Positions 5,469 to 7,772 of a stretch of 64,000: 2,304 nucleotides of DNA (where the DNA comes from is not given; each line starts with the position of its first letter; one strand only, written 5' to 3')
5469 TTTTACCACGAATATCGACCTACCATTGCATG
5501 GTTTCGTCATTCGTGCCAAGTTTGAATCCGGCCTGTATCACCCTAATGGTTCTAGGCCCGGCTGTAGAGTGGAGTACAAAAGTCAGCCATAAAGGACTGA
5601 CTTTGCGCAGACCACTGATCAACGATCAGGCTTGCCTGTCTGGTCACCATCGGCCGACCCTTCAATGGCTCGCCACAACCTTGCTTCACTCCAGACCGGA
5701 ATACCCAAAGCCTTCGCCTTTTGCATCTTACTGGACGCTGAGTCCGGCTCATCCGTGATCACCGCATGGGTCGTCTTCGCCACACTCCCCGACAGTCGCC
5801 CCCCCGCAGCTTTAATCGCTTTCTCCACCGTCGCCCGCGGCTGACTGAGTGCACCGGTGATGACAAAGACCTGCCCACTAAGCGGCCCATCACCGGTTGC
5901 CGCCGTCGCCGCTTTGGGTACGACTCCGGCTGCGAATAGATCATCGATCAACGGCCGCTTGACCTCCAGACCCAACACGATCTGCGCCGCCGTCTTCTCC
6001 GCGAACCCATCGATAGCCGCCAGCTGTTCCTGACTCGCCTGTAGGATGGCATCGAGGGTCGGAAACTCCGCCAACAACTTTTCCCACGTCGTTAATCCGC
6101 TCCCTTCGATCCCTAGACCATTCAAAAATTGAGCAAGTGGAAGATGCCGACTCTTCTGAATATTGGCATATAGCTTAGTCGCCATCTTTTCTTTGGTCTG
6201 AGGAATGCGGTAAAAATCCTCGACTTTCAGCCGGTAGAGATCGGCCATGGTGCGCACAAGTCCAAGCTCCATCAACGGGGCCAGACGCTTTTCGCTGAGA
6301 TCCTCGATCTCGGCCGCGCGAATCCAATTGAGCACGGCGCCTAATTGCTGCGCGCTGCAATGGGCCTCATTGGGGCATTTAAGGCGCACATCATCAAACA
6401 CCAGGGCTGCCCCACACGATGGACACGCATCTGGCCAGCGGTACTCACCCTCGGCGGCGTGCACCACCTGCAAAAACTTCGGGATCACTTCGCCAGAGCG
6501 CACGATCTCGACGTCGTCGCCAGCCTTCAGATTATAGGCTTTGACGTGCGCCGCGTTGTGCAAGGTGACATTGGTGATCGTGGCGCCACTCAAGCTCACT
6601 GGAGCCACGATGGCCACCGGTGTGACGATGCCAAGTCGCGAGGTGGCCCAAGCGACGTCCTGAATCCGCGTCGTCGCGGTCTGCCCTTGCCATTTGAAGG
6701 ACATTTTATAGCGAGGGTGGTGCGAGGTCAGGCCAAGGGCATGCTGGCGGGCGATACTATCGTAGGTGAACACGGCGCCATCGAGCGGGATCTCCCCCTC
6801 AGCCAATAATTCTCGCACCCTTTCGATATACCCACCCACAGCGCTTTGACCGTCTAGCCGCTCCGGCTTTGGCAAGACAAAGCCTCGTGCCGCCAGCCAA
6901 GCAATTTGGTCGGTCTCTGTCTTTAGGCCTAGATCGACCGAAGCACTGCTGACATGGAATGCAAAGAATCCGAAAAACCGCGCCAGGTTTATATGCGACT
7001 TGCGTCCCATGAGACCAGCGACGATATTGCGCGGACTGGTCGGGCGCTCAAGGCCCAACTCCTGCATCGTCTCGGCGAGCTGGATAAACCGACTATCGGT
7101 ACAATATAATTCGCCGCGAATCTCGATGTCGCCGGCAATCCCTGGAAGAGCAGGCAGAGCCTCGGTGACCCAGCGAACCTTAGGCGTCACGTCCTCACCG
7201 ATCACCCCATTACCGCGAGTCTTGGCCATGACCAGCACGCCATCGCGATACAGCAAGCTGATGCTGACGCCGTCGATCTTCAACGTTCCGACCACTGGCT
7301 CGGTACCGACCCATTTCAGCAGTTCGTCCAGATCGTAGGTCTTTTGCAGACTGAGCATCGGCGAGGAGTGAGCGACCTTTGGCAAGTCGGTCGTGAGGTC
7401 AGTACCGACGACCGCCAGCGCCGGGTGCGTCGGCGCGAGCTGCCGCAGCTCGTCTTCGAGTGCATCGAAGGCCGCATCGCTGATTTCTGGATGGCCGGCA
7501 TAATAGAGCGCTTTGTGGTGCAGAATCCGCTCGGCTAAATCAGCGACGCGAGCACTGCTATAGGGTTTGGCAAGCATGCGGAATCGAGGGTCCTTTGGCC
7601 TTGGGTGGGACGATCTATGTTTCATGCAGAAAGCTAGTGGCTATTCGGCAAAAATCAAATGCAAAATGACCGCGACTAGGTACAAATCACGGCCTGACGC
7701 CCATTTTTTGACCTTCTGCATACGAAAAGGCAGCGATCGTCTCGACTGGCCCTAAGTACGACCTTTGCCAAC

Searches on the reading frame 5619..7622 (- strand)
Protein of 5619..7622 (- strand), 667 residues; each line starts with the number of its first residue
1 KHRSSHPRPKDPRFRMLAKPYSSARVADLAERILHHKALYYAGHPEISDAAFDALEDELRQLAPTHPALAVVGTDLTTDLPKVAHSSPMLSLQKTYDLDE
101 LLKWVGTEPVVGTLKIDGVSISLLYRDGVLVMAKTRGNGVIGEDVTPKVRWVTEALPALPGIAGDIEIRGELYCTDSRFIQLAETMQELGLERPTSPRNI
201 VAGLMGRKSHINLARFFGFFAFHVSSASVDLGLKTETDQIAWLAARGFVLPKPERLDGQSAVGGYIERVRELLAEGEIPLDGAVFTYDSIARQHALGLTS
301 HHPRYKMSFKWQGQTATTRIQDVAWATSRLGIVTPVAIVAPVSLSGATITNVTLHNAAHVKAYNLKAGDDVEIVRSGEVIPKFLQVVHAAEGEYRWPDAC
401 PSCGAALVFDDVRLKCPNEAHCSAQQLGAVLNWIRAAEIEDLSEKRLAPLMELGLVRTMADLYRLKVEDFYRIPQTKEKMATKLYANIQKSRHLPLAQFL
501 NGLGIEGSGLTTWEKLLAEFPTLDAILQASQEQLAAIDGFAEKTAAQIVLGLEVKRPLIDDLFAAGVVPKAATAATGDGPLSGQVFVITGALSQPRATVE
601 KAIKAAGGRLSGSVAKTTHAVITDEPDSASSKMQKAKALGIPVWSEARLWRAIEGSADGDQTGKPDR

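Call 80: search_protein_families(library=pfam, proteins=[window:5619-7622:-], max_evalue=0.001)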
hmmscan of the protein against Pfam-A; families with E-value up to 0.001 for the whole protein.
window:5619-7622:- (667 aa): 6 families
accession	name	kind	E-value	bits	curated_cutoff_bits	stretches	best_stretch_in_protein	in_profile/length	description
PF01653.23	DNA_ligase_aden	-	2.4e-41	142.4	27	1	78-312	2-251/253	NAD-dependent DNA ligase adenylation domain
PF03120.22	DNA_ligase_OB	-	6e-21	74.5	32.9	1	317-390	1-74/79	NAD-dependent DNA ligase OB-fold domain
PF00533.33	BRCT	-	8.7e-13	48.8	21.3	1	579-650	4-75/78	BRCA1 C Terminus (BRCT) domain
PF14520.12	HHH_5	-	6.1e-09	36.7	27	1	504-552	6-55/57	Helix-hairpin-helix domain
PF12826.13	HHH_2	-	6.3e-08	33.1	27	1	499-549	2-52/64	Helix-hairpin-helix motif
PF03119.21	DNA_ligase_ZBD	-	0.00048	20.4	25.8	1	400-424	2-27/27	NAD-dependent DNA ligase C4 zinc finger domain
